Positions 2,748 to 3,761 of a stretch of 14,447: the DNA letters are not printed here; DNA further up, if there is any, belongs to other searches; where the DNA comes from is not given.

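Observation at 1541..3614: Two-gene periplasmic operon pairing an FccB-type sulfide dehydrogenase flavoprotein with a Rieske [2Fe-2S] subunit instead of a c-type cytochrome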

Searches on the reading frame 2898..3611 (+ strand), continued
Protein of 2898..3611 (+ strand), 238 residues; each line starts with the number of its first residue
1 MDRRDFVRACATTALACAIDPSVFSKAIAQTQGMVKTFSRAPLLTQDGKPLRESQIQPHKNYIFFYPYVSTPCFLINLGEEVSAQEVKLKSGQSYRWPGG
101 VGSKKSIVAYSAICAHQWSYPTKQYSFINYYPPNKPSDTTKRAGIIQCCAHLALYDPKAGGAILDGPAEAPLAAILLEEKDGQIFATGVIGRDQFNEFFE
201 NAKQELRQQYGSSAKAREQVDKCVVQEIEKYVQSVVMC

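Call 29: find_encoding_contigs(protein=P0091, flank=7000, max_places=1)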
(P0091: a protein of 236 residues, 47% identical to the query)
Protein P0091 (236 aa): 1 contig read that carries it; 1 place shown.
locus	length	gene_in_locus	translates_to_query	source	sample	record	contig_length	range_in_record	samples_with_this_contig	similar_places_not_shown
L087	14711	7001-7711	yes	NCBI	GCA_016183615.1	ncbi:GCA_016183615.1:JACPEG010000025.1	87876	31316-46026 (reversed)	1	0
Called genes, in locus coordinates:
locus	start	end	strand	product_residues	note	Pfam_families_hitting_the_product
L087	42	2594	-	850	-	PF12156:ATPase-cat_bd, PF00403:HMA, PF00122:E1-E2_ATPase, PF00702:Hydrolase, PF08282:Hydrolase_3 (faint)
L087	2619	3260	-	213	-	PF03922:OmpW, PF13505:OMP_b-brl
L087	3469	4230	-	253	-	PF00027:cNMP_binding, PF13545:HTH_Crp_2, PF00325:Crp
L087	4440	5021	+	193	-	PF00857:Isochorismatase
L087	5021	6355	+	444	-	PF02749:QRPTase_N (faint), PF17767:NAPRTase_N, PF04095:NAPRTase, PF17956:NAPRTase_C (weak)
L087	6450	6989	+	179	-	PF00080:Sod_Cu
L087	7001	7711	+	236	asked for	-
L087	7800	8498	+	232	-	PF03588:Leu_Phe_trans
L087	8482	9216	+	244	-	PF04376:ATE_N, PF04377:ATE_C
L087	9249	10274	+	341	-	PF01180:DHO_dh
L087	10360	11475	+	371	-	PF05222:AlaDh_PNT_N, PF01262:AlaDh_PNT_C, PF07992:Pyr_redox_2 (weak), PF02826:2-Hacid_dh_C (weak), PF03446:NAD_binding_2 (faint)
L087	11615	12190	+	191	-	PF02508:Rnf-Nqr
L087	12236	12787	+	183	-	PF04060:FeS, PF12838:Fer4_7 (faint), PF00037:Fer4, PF12797:Fer4_2 (weak), PF12837:Fer4_6 (weak), PF13237:Fer4_10, PF14697:Fer4_21, PF13187:Fer4_9 (weak), +1 more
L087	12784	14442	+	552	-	PF13375:RnfC_N, PF01512:Complex1_51K, PF10531:SLBB, PF13534:Fer4_17 (faint), PF12838:Fer4_7, PF13187:Fer4_9 (weak)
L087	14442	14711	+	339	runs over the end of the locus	PF03116:NQR2_RnfD_RnfE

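Call 30: find_encoding_contigs(protein=P0099, flank=7000, max_places=2)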
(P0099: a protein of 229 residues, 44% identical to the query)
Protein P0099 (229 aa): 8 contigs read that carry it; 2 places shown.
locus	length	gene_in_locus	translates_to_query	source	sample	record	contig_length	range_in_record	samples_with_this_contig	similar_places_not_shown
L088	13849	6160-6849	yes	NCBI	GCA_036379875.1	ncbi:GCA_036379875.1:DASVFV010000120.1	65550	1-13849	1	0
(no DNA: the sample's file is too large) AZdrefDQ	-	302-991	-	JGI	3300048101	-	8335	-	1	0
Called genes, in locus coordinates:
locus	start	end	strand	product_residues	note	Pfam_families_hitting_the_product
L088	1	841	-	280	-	PF03401:TctC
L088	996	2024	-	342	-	PF07992:Pyr_redox_2, PF00070:Pyr_redox (weak)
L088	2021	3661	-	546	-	PF00501:AMP-binding, PF13193:AMP-binding_C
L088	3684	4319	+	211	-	PF00702:Hydrolase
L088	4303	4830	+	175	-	PF14803:Zn_ribbon_Nudix, PF00293:NUDIX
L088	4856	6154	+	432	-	PF00909:Ammonium_transp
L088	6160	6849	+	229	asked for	-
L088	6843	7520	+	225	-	PF03588:Leu_Phe_trans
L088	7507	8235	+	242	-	PF04376:ATE_N, PF04377:ATE_C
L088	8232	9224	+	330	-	PF01180:DHO_dh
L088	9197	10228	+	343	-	PF05222:AlaDh_PNT_N, PF01262:AlaDh_PNT_C, PF02826:2-Hacid_dh_C (weak)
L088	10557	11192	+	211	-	PF00730:HhH-GPD, PF00633:HHH (weak)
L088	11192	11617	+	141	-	PF08897:DUF1841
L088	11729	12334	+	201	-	PF02622:DUF179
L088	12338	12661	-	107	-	PF13442:Cytochrome_CBB3, PF00034:Cytochrom_C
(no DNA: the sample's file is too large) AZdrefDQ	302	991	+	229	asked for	-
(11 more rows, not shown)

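Call 62: predict_structure(alignment_id=A4)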
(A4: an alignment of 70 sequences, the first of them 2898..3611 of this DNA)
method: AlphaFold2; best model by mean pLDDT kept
length: 238 residues; sequences in the alignment: 70
mean_pLDDT: 89.9   pTM: 0.82
mean pLDDT of the five models: 89.9, 89.3, 89.2, 87.6, 84.1
residues with pLDDT >= 90: 190; 70-90: 15; 50-70: 27; < 50: 6
segments of 3 or more residues with pLDDT < 50: none
pLDDT, mean of each block of 10 residues (from residue 1): 61 56 50 80 97 97 98 98 93 92 97 93 96 96 96 96 94 96 96 91 95 97 97 95
secondary structure, 60 per line:
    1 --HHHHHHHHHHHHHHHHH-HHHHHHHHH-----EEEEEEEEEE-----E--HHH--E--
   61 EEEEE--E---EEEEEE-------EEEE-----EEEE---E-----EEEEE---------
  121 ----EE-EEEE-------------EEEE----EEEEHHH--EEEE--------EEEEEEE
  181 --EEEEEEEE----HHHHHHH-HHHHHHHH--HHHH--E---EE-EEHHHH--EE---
elements in order: H3-19 H21-29 E35-44 E61-65 E72-77 E85-88 E94-97 E107-111 E128-131 E145-148 E153-156 E162-165 E174-180 E183-190 H195-201 H203-210 H213-216 H228-231

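Call 64: search_protein_families(library=pfam, proteins=[L055:5166-5633:+, L055:5650-5979:+, L055:6740-7174:+, L055:6001-6726:+, L005:6695-7948:+, L067:8402-8710:+], max_evalue=0.01)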
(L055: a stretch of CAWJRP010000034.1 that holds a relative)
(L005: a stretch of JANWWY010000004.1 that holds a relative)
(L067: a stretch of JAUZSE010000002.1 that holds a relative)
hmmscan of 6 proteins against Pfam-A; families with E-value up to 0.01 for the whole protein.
L055:5166-5633:+ (156 aa): 2 families
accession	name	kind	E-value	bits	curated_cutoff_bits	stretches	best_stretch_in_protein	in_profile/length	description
PF13501.12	SoxY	-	4.9e-30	104.5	28.4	1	46-155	4-112/112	Sulfur oxidation protein SoxY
PF01880.24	Desulfoferrodox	-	0.00082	20.3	22.2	1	62-133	14-86/98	Desulfoferrodoxin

L055:5650-5979:+ (110 aa): 1 family
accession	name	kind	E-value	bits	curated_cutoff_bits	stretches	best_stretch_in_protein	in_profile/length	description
PF08770.17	SoxZ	-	2.3e-23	82.1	25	1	12-104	4-97/98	Sulphur oxidation protein SoxZ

L055:6740-7174:+ (145 aa): 0 families

L055:6001-6726:+ (242 aa): 0 families

L005:6695-7948:+ (418 aa): 6 families
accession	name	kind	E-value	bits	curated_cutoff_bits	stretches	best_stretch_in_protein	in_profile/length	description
PF21706.3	FCSD_central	-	2.3e-24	86.2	27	1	172-280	5-116/116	Sulfide dehydrogenase [flavocytochrome c] flavoprotein chain, central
PF07992.20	Pyr_redox_2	-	1.9e-15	57.5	26.1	2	39-140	2-108/291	Pyridine nucleotide-disulphide oxidoreductase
PF01266.30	DAO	-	4.4e-07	30.2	27.9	1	40-73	2-33/353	FAD dependent oxidoreductase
PF09242.17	FCSD-flav_bind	-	2.7e-05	24.9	26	1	361-417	8-71/71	Flavocytochrome c sulphide dehydrogenase, flavin-binding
PF13450.12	NAD_binding_8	-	0.00013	22.6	21.9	1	42-72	1-29/68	NAD(P)-binding Rossmann-like domain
PF01946.23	Thi4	-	0.00018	21.2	26.2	1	37-71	17-50/235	Thi4 family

L067:8402-8710:+ (103 aa): 0 families
